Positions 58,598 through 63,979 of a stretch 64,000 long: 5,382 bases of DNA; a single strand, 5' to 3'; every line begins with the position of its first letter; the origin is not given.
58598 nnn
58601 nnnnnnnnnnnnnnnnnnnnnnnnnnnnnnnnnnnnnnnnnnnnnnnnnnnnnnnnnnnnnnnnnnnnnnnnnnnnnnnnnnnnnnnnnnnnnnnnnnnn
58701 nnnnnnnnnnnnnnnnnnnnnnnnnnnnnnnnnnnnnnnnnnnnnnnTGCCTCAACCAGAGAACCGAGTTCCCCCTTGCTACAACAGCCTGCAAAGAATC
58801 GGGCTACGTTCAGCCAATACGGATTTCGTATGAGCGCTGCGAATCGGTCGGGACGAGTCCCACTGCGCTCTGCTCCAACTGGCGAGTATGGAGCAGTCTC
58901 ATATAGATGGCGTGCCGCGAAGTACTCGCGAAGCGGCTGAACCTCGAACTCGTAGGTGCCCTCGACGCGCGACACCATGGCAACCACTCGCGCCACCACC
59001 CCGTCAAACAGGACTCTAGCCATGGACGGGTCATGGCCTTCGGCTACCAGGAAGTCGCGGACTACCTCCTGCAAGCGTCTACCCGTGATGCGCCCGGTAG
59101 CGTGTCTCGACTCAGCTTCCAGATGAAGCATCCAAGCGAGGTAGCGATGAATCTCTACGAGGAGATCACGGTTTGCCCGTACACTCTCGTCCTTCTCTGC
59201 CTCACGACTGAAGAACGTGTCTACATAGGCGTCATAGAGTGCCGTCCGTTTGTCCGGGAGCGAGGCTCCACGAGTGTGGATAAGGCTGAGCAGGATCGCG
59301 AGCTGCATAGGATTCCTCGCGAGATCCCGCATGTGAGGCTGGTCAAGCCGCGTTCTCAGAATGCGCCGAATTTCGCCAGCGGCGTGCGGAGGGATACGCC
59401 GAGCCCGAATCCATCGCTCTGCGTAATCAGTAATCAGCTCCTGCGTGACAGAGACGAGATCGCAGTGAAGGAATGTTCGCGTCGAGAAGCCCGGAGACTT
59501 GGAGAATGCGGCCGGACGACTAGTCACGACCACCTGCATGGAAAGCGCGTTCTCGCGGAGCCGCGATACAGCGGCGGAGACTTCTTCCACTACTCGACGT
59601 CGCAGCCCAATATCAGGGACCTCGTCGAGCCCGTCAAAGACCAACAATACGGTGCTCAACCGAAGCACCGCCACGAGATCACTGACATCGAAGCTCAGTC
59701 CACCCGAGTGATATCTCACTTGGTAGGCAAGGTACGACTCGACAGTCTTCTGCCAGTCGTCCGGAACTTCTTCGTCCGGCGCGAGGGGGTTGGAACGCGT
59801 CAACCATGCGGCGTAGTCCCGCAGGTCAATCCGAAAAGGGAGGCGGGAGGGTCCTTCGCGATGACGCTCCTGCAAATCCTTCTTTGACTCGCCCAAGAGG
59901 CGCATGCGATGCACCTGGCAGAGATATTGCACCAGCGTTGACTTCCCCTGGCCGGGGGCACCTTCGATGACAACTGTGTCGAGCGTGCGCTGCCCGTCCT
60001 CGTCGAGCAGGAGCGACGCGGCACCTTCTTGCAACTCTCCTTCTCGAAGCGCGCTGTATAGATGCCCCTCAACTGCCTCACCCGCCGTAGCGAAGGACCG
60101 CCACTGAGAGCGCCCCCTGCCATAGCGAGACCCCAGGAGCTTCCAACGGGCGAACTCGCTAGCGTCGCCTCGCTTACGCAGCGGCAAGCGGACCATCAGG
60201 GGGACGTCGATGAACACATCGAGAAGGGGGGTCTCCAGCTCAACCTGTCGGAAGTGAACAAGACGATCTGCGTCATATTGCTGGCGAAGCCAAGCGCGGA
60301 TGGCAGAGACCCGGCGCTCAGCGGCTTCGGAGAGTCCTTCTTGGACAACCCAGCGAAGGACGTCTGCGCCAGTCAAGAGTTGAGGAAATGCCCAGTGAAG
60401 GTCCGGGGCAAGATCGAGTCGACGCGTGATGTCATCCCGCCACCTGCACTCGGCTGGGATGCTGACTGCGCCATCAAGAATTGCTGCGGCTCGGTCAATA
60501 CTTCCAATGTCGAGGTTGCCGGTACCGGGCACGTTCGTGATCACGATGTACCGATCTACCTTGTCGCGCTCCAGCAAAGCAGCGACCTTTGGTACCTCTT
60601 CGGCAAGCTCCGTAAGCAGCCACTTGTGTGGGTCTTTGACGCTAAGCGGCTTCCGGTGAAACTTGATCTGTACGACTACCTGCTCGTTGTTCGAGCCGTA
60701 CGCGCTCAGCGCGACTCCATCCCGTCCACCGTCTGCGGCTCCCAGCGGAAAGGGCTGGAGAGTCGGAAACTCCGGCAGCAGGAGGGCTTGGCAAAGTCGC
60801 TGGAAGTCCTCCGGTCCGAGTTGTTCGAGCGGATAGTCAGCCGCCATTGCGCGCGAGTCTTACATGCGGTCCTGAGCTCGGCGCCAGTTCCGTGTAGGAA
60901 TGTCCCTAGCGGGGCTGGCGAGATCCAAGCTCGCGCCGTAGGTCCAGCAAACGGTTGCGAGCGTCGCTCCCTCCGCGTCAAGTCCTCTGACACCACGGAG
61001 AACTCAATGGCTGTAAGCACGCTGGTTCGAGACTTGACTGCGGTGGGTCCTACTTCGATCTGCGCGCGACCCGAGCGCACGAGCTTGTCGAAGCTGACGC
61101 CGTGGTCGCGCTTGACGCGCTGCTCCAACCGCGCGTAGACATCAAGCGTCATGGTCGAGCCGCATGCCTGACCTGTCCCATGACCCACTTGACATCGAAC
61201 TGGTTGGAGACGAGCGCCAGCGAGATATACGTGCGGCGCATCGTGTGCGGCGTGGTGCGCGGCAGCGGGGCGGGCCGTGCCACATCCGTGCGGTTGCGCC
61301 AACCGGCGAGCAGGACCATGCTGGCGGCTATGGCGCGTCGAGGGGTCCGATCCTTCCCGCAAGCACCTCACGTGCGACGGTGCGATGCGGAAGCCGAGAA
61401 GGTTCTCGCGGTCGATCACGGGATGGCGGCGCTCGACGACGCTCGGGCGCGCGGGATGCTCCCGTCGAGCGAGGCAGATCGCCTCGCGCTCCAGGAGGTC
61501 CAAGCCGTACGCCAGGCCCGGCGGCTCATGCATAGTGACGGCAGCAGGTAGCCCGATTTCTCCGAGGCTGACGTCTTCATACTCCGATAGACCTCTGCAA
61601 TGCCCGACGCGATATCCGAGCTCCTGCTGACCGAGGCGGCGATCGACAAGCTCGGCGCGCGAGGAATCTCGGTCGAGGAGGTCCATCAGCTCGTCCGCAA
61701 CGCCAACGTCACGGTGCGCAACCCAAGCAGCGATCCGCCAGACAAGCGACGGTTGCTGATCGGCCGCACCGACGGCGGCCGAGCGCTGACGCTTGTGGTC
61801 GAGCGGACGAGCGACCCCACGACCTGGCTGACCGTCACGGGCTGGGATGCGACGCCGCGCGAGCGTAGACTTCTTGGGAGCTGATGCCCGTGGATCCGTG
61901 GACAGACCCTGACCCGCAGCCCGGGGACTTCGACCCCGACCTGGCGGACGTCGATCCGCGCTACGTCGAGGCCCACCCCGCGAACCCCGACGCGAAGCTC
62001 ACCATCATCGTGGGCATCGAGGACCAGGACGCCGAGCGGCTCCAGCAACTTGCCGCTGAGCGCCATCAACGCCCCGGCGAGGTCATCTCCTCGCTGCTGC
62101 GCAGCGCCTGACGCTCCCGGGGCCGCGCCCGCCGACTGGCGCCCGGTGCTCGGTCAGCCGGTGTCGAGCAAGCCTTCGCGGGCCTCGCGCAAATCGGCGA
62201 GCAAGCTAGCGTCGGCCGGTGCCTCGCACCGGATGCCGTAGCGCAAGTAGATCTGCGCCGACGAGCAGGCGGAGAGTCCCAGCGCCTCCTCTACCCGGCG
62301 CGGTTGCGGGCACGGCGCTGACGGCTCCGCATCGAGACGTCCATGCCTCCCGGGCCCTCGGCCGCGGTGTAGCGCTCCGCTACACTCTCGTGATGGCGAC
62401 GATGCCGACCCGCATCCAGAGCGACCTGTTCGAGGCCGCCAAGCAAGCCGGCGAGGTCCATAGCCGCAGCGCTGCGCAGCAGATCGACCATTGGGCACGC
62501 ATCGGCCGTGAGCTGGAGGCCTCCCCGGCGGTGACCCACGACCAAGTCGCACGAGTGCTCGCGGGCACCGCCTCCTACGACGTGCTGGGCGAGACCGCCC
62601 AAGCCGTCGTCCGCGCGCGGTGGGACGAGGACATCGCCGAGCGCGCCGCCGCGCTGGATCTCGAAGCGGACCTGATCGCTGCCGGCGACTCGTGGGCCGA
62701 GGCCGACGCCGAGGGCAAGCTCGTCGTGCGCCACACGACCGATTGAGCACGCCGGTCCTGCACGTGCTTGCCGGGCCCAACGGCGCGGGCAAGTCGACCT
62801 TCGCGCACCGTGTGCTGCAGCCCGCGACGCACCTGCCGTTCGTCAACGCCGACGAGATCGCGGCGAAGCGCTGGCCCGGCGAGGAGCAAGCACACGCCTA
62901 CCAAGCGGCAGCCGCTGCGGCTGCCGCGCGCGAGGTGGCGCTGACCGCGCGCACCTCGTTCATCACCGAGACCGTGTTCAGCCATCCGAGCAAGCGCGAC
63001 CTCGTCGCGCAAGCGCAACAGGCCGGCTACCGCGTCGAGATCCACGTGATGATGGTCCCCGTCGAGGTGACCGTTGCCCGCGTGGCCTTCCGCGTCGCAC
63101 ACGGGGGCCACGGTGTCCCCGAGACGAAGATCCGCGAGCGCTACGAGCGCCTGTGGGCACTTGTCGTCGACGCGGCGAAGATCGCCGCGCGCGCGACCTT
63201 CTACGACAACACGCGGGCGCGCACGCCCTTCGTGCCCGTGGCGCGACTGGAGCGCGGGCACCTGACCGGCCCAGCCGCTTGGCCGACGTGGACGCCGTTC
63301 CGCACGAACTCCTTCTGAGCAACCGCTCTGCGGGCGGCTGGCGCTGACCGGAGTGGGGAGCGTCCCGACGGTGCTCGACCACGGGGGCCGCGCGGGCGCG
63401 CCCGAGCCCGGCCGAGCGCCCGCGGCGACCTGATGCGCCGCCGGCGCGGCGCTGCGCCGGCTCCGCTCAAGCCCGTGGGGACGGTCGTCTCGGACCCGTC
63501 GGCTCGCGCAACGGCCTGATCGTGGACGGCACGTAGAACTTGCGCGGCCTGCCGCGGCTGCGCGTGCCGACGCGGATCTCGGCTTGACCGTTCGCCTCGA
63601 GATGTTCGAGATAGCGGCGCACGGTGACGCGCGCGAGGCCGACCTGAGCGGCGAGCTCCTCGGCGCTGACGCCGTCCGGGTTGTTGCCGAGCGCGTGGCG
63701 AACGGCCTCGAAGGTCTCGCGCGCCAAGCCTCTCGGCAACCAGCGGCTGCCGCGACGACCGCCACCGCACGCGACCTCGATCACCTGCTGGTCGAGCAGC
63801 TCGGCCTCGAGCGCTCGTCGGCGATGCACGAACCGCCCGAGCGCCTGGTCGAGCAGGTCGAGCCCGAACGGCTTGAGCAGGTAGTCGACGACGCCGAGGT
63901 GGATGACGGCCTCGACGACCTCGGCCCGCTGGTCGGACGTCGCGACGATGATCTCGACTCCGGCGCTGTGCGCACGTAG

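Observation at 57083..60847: Single-gene bacterial NLR: Mrr-like nuclease + NACHT + an unassignable ~600-aa sensor in a low-GC patch next to tRNA-Phe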

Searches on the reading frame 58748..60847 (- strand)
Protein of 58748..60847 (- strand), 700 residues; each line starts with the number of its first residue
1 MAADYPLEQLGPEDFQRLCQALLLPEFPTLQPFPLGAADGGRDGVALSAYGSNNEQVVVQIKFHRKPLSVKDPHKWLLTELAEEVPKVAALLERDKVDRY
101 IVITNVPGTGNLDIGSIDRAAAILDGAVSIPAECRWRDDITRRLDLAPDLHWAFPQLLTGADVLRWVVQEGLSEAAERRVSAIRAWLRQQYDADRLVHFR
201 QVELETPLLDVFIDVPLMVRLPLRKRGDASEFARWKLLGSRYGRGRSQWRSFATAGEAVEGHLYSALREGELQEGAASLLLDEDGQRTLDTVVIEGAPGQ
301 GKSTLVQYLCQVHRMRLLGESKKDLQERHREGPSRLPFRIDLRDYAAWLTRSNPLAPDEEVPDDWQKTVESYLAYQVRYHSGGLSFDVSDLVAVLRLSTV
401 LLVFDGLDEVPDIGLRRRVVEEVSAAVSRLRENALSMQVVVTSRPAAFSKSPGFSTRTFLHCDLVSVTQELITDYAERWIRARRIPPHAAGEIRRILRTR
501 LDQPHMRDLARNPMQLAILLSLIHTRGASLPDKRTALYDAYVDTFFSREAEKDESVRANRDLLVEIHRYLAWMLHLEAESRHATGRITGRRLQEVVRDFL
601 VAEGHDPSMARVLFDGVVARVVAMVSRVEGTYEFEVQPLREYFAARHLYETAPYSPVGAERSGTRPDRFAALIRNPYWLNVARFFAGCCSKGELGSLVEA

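Call 52: predict_structure(alignment_id=A2)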
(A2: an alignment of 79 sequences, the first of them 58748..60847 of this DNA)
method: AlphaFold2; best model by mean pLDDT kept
length: 700 residues; sequences in the alignment: 79
mean_pLDDT: 84.6   pTM: 0.72
mean pLDDT of the five models: 84.6, 83.9, 83.9, 83.2, 83.1
residues with pLDDT >= 90: 323; 70-90: 272; 50-70: 93; < 50: 12
segments of 3 or more residues with pLDDT < 50: 39-41
pLDDT, mean of each block of 10 residues (from residue 1): 78 89 84 64 51 73 88 90 87 83 92 90 92 94 86 78 54 75 94 90 85 92 64 70 59 54 55 85 90 91 96 90 89 92 95 92 96 98 95 91 93 88 97 94 73 86 92 96 95 96 87 91 89 82 83 87 91 86 76 92 93 73 60 79 93 89 91 85 90 83
secondary structure, 60 per line:
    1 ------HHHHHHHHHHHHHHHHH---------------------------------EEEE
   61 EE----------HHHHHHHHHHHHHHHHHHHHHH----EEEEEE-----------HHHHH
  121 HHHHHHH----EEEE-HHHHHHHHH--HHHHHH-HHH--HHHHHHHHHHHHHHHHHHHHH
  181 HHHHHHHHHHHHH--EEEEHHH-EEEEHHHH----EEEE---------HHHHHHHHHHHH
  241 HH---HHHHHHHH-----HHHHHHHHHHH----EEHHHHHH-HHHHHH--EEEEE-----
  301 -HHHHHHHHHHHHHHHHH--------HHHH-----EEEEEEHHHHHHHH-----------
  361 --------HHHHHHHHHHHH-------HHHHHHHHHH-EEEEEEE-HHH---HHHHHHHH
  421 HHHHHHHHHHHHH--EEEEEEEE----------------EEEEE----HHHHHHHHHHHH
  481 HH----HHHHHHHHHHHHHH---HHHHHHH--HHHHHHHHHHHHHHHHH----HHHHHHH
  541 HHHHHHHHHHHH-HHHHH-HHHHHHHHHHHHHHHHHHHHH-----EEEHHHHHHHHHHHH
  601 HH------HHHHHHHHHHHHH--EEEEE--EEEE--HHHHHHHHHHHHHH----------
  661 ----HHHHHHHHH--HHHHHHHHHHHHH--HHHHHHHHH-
elements in order (helices of 4 or more, strands of 3 or more residues): H7-23 E57-62 H73-94 E99-104 H116-127 E132-135 H137-145 H148-153 H160-193 E196-199 E204-207 H208-211 E216-219 H229-242 H246-253 H259-269 H276-281 H283-288 E291-295 H302-318 H327-330 E336-341 H342-349 H369-380 H388-397 E399-405 H413-433 E436-443 E460-464 H469-482 H487-500 H504-510 H513-529 H534-552 H554-558 H560-580 E586-588 H589-602 H609-621 E624-628 E631-634 H637-650 H665-673 H676-688 H691-699

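Call 58: fold_search(model_id=the predicted structure, library=pdb)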
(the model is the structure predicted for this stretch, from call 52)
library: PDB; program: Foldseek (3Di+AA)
matches with E <= 10: 604; with E <= 0.001: 33
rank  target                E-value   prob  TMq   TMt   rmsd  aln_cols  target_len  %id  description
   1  4kxf_K                2.7e-09  1.00  0.38  0.30   8.7       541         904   13  Crystal structure of NLRC4 reveals its autoinhibition mechanism (released 2013-07-24)
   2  5irm_C                4.7e-09  1.00  0.39  0.35   8.1       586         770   17  Crystal structure of rabbit NOD2 in an ADP-bound state (Crystal form2) (released 2016-06-29)
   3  4kxf_H                5.1e-09  1.00  0.37  0.30   8.8       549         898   14  Crystal structure of NLRC4 reveals its autoinhibition mechanism (released 2013-07-24)
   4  4kxf_L                1.0e-08  1.00  0.38  0.31   8.8       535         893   14  Crystal structure of NLRC4 reveals its autoinhibition mechanism (released 2013-07-24)
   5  4kxf_F                1.1e-08  1.00  0.41  0.33   7.1       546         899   13  Crystal structure of NLRC4 reveals its autoinhibition mechanism (released 2013-07-24)
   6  5irm_A                1.7e-08  1.00  0.40  0.37   7.3       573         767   16  Crystal structure of rabbit NOD2 in an ADP-bound state (Crystal form2) (released 2016-06-29)
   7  4kxf_N                4.1e-08  1.00  0.36  0.30  11.0       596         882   13  Crystal structure of NLRC4 reveals its autoinhibition mechanism (released 2013-07-24)
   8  5irn                  1.3e-07  1.00  0.38  0.36   7.4       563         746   15  Crystal structure of rabbit NOD2 in an ADP-bound state (Crystal form1) (released 2016-06-29)
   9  12dl_MA               2.3e-07  1.00  0.38  0.30  15.5       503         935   14  Native structure of the cytoplasmic lattice (CPL) asymmetric unit from mouse MII eggs (released 2026-04-08)
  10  9gu4                  2.9e-07  1.00  0.34  0.46   6.8       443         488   15  Crystal structure of NLRP3 in complex with inhibitor NP3-253 (released 2024-12-11)
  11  9dh3_A                4.6e-07  1.00  0.37  0.24  16.6       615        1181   13  Cryo-EM structure of NLRP3 complex with Compound C (released 2024-12-25)
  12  8swk_A                6.4e-07  1.00  0.36  0.31   7.9       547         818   13  Cryo-EM structure of NLRP3 closed hexamer (released 2024-02-14)
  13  8zem                  6.7e-07  1.00  0.33  0.46   7.3       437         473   15  Crystal Structure of NLRP3 NACHT domain in complex with NP3-1 (released 2024-10-02)
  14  8sxn_C                1.3e-06  1.00  0.36  0.31   8.3       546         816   13  Structure of NLRP3 and NEK7 complex (released 2024-02-14)
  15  9hg4                  1.3e-06  1.00  0.34  0.47   6.7       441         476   14  NACHT domain of NLRP3 in complex with DFV890 (released 2025-03-19)
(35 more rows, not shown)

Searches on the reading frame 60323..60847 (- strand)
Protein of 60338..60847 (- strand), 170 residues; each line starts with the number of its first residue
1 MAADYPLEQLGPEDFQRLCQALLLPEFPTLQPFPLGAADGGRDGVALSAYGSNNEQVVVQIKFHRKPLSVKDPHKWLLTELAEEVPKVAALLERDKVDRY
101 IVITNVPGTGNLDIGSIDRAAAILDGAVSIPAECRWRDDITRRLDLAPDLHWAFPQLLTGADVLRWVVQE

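Call 36: search_protein_families(library=pfam, proteins=[window:60338-60847:-], max_evalue=1)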
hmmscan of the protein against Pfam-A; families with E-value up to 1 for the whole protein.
window:60338-60847:- (170 aa): 2 families
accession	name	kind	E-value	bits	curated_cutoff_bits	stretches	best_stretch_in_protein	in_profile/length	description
PF04471.18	Mrr_cat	-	0.00042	20.9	21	1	8-71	2-64/115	Restriction endonuclease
PF18742.7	DpnII-MboI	-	0.1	12.6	27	1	14-72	36-92/150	REase_DpnII-MboI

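Call 84: search_solved_structures(query=A5, max_evalue=10, show_alignments=3)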
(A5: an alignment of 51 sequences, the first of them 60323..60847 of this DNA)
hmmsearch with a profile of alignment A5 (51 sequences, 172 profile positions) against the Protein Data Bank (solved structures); distinct sequences matched with E-value up to 10: 6.
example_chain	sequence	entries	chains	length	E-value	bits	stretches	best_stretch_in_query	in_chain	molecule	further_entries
8bip_B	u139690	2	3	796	0.23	14.5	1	75-125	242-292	N-terminal acetyltransferase B complex subunit MDM20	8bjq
2y3w_A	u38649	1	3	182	0.77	12.8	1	123-168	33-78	SPINDLE ASSEMBLY ABNORMAL PROTEIN 6 HOMOLOG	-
2y3v_A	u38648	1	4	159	0.8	12.8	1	123-168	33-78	SPINDLE ASSEMBLY ABNORMAL PROTEIN 6 HOMOLOG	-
7dg5_A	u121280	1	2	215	0.9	12.6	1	26-109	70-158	Structural maintenance of chromosomes protein 1A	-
6wg4_A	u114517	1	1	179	1.1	12.3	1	26-110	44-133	Structural maintenance of chromosomes protein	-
2fyh_A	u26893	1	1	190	1.4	12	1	40-105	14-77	putative integral membrane transport protein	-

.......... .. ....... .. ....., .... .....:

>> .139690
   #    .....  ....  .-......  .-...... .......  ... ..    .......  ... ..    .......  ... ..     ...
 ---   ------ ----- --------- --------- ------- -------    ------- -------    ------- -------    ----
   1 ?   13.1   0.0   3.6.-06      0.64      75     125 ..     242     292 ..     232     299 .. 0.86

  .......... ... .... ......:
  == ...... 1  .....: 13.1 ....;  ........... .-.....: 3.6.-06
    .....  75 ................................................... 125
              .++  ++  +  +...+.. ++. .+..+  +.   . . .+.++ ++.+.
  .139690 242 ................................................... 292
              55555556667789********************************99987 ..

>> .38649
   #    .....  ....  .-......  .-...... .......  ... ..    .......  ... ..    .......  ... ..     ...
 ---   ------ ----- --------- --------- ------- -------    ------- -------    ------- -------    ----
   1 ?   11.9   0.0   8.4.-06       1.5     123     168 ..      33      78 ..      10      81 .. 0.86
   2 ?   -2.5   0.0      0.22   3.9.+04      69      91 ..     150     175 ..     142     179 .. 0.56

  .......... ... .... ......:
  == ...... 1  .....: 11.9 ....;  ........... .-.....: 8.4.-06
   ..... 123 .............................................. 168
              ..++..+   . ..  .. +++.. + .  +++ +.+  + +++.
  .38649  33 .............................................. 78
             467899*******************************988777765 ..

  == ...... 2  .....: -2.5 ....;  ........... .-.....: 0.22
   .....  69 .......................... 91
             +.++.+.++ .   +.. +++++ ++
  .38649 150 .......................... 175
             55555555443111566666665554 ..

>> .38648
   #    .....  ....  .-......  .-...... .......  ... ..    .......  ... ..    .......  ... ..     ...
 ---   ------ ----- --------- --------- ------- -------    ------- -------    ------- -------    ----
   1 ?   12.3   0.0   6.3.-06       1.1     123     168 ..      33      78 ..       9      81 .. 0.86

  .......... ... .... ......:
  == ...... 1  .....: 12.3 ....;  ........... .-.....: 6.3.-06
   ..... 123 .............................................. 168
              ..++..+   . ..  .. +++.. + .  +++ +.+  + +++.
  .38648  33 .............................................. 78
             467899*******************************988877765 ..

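Call 87: search_protein_families(library=pfam, alignment_id=A5, max_evalue=0.01)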
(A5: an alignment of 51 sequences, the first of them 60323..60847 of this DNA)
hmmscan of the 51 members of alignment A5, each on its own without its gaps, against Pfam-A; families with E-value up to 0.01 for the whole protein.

A. member 1, window:60323-60847:- (175 aa): 1 family
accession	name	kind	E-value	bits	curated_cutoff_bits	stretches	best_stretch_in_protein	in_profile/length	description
PF04471.18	Mrr_cat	-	0.00046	20.7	21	1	8-71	2-64/115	Restriction endonuclease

B. families by the number of members that match (of 51 scanned): 1 family
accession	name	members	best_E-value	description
PF04471.18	Mrr_cat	3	0.00046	Restriction endonuclease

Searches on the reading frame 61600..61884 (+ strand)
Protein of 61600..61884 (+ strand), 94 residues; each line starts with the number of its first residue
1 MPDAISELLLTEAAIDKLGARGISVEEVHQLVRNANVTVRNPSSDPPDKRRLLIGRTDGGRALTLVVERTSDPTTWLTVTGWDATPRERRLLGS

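Call 15: search_protein_families(library=pfam, proteins=[window:61600-61884:+], max_evalue=0.01)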
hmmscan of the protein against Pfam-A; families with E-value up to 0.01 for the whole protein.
window:61600-61884:+ (94 aa): 3 families
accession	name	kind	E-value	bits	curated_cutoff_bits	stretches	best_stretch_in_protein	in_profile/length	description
PF14076.12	DUF4258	-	3.8e-08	33.9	25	1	11-77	2-67/71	Domain of unknown function (DUF4258)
PF18096.6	Thump_like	-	0.0034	17.7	26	1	32-77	26-73/78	THUMP domain-like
PF04365.19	BrnT_toxin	-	0.0036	18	34.5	1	18-67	10-58/77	Ribonuclease toxin, BrnT, of type II toxin-antitoxin system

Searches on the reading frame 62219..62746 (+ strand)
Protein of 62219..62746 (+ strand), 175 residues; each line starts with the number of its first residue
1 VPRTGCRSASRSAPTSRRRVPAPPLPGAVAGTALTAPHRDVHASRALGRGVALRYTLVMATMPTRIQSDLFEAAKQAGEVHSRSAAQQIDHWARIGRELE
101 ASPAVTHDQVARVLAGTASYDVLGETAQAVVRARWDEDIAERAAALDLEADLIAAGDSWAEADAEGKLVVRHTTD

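Call 15: search_protein_families(library=pfam, proteins=[window:62219-62746:+], max_evalue=0.01)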
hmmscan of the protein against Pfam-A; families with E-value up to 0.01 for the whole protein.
window:62219-62746:+ (175 aa): 1 family
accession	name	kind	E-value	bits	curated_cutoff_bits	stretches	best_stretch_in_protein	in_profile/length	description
PF11903.14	ParD_like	-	3.9e-15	56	23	1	62-123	2-64/73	ParD-like antitoxin of type II bacterial toxin-antitoxin system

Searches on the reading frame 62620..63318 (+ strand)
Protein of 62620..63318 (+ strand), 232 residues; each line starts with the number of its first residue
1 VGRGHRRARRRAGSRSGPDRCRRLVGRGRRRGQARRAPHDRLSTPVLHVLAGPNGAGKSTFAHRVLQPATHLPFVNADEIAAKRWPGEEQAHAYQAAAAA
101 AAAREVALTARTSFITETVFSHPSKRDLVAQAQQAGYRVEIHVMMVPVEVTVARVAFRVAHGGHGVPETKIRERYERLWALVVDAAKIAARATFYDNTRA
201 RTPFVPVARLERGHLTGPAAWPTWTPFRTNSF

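Call 15: search_protein_families(library=pfam, proteins=[window:62620-63318:+], max_evalue=0.01)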
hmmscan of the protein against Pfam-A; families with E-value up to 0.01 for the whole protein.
window:62620-63318:+ (232 aa): 2 families
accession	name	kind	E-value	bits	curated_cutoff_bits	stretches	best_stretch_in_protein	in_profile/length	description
PF13671.12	AAA_33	-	2.8e-15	57.3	27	1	47-172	1-134/143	AAA domain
PF06414.18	Zeta_toxin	-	2.9e-14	53.4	22.3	1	39-179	11-167/199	Zeta toxin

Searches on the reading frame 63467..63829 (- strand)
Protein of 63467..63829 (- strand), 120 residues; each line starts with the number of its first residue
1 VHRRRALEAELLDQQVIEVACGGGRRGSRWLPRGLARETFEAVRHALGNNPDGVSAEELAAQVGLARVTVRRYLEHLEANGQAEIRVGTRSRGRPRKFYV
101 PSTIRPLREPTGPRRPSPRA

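Call 15: search_protein_families(library=pfam, proteins=[window:63467-63829:-], max_evalue=0.01)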
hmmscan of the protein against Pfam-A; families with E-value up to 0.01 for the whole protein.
window:63467-63829:- (120 aa): 15 families
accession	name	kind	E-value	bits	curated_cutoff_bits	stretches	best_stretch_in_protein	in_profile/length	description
PF09339.16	HTH_IclR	-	8.3e-06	25.9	22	1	46-83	11-48/52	IclR helix-turn-helix domain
PF08279.18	HTH_11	-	1.9e-05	24.9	25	1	49-85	12-46/55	HTH domain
PF13551.12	HTH_29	-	5e-05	23.7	28.1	1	52-98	10-56/64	Winged helix-turn helix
PF00325.26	Crp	-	0.0003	20.9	21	1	54-81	3-30/32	Bacterial regulatory proteins, crp family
PF13545.12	HTH_Crp_2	-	0.0006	20.2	27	1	54-84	23-53/70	Crp-like helix-turn-helix domain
PF13412.12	HTH_24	-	0.00081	19.4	21.9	1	49-81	14-45/48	Winged helix-turn-helix DNA-binding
PF25213.1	HVO_A0261_N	-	0.0022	18.3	35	1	54-84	25-55/86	HVO_A0261 N-terminal domain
PF16365.12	EutK_C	-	0.0033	17.8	27.5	1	50-82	11-43/52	Ethanolamine utilization protein EutK C-terminus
PF12802.13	MarR_2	-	0.0039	17.8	27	1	45-81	12-48/61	MarR family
PF13518.12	HTH_28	-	0.0048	17.4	25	1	42-95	5-51/52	Helix-turn-helix domain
PF00392.27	GntR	-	0.0053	16.8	27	0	56-88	27-59/64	Bacterial regulatory proteins, gntR family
PF08220.18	HTH_DeoR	-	0.0059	16.8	21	0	53-82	14-43/57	DeoR-like helix-turn-helix domain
PF01978.25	TrmB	-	0.0062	16.8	25.6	1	54-101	23-64/68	Sugar-specific transcriptional regulator TrmB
PF20714.3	HTH_64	-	0.0089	16.6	27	0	39-99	2-62/65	DpiA-like helix-turn-helix domain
PF13384.12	HTH_23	-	0.0097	16.2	24.6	0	51-82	15-46/50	Homeodomain-like domain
